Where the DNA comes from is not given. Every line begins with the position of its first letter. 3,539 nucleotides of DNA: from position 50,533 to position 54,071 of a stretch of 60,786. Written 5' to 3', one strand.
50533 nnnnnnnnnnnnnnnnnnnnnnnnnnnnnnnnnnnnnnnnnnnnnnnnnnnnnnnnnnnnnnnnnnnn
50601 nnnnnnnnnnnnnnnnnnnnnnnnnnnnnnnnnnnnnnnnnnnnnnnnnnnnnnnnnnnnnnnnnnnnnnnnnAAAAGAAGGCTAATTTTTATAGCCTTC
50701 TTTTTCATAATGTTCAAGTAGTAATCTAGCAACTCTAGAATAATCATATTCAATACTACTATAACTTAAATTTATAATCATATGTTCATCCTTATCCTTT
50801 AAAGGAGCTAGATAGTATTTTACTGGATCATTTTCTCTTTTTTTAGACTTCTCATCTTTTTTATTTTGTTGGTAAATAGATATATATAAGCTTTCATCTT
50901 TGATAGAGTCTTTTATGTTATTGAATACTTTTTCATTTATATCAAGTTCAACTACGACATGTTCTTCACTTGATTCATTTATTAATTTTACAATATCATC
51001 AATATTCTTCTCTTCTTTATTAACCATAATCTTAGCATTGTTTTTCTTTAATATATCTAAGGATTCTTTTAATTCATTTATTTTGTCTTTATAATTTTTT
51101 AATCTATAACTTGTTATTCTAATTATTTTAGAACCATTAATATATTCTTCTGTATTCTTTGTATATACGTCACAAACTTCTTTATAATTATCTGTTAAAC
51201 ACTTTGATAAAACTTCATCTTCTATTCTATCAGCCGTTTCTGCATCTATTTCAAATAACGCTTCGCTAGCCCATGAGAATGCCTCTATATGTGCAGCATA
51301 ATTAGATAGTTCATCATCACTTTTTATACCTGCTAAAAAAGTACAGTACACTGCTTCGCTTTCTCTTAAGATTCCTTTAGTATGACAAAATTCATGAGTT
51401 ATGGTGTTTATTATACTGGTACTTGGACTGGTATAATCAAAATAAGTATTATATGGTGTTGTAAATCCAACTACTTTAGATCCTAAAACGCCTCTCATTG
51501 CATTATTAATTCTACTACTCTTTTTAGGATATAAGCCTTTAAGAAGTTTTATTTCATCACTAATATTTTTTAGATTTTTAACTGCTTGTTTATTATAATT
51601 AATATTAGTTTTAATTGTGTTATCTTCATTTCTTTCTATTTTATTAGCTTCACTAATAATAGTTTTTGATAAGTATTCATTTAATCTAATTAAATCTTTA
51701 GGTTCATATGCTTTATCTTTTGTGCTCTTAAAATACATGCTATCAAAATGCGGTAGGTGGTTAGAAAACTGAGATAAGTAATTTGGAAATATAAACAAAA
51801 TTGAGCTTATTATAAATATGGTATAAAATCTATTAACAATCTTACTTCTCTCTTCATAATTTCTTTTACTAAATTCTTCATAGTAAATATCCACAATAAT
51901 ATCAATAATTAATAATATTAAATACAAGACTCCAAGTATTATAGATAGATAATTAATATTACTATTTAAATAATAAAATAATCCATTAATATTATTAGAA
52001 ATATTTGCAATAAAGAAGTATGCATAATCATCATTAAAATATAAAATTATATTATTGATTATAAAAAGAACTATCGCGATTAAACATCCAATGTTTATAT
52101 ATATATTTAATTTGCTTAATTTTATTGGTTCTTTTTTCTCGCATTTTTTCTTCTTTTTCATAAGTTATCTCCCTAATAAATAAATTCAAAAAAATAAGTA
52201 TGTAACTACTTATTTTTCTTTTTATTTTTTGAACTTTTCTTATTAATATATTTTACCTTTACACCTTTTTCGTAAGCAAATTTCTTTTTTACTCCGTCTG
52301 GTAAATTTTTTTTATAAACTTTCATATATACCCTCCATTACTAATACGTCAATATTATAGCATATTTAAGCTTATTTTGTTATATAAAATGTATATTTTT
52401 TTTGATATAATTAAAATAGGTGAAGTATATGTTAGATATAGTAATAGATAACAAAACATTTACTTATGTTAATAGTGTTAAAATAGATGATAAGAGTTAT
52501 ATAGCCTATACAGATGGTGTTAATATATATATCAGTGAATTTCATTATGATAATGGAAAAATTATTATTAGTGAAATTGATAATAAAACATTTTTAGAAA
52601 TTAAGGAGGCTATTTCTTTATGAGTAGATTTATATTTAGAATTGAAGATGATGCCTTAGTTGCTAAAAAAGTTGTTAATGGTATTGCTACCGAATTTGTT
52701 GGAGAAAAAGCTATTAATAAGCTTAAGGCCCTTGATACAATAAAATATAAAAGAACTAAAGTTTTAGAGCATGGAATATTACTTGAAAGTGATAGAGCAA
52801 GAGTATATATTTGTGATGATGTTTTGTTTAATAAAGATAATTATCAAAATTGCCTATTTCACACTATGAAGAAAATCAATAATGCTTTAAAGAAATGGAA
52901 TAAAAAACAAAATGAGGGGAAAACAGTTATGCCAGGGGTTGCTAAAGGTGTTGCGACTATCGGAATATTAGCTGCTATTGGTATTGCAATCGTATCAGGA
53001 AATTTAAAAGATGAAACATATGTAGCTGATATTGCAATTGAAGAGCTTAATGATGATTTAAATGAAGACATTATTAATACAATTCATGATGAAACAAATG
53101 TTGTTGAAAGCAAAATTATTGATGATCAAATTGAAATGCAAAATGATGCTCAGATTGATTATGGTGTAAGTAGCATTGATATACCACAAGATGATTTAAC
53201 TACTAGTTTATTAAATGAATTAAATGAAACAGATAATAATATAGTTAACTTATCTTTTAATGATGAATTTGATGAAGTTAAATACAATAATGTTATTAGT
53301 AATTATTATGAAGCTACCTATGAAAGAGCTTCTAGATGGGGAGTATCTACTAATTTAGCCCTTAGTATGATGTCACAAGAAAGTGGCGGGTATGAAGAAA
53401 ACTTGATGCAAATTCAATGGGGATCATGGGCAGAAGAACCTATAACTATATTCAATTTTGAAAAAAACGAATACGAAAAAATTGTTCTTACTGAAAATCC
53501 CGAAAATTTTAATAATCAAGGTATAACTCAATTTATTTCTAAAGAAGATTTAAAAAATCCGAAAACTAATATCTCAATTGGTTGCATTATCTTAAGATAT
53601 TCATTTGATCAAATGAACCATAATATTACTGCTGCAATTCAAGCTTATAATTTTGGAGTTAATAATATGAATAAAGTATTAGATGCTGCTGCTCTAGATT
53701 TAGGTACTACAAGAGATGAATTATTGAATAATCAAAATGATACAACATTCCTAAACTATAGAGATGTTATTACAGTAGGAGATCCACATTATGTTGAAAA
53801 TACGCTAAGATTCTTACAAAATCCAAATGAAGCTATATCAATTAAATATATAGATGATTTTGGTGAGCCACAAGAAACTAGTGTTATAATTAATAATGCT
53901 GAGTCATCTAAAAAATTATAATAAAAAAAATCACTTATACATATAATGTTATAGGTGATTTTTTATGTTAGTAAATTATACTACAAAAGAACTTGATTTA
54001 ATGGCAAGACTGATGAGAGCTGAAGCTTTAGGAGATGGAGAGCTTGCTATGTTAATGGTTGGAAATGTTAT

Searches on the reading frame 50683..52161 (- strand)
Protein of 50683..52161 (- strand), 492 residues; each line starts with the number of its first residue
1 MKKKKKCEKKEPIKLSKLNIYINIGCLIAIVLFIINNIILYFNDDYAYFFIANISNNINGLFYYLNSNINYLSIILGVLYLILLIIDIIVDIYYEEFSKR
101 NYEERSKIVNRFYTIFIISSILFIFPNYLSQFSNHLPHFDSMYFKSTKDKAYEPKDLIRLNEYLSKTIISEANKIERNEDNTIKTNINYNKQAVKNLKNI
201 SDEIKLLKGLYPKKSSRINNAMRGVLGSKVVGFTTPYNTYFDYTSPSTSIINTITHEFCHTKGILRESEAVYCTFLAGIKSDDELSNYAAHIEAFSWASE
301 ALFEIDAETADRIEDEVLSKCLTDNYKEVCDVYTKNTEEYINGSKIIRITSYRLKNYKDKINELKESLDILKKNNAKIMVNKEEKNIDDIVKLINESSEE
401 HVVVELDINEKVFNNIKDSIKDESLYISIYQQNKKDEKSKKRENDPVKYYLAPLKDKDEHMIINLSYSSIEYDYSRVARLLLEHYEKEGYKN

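Call 106: search_protein_families(library=pfam, proteins=[window:50683-52161:-], max_evalue=0.00001)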
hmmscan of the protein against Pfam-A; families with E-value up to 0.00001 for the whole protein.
window:50683-52161:- (492 aa): 1 family
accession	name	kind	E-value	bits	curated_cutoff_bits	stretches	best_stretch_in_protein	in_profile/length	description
PF12725.13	DUF3810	-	9.5e-24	84.8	28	1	46-336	1-275/311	Protein of unknown function (DUF3810)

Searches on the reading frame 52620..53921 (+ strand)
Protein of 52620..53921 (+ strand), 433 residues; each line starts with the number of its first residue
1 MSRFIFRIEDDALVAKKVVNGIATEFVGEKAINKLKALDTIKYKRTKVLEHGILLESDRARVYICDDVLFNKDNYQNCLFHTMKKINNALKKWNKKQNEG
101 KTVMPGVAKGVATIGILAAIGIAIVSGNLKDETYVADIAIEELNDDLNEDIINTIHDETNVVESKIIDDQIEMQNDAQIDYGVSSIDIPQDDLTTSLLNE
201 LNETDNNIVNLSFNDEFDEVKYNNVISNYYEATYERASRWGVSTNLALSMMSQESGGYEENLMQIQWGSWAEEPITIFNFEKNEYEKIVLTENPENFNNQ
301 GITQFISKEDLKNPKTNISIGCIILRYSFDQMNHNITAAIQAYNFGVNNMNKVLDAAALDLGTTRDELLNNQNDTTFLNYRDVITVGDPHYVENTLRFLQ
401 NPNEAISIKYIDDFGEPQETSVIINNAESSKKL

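Call 106: search_protein_families(library=pfam, proteins=[window:52620-53921:+], max_evalue=0.00001)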
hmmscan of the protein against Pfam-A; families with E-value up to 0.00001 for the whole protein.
window:52620-53921:+ (433 aa): 2 families
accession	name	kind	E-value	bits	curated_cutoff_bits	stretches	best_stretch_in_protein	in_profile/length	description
PF01464.25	SLT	-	1.5e-08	34.7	21.3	1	294-355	45-106/117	Transglycosylase SLT domain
PF13702.11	Lysozyme_like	-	1e-07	32.1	25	0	305-350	50-98/165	Lysozyme-like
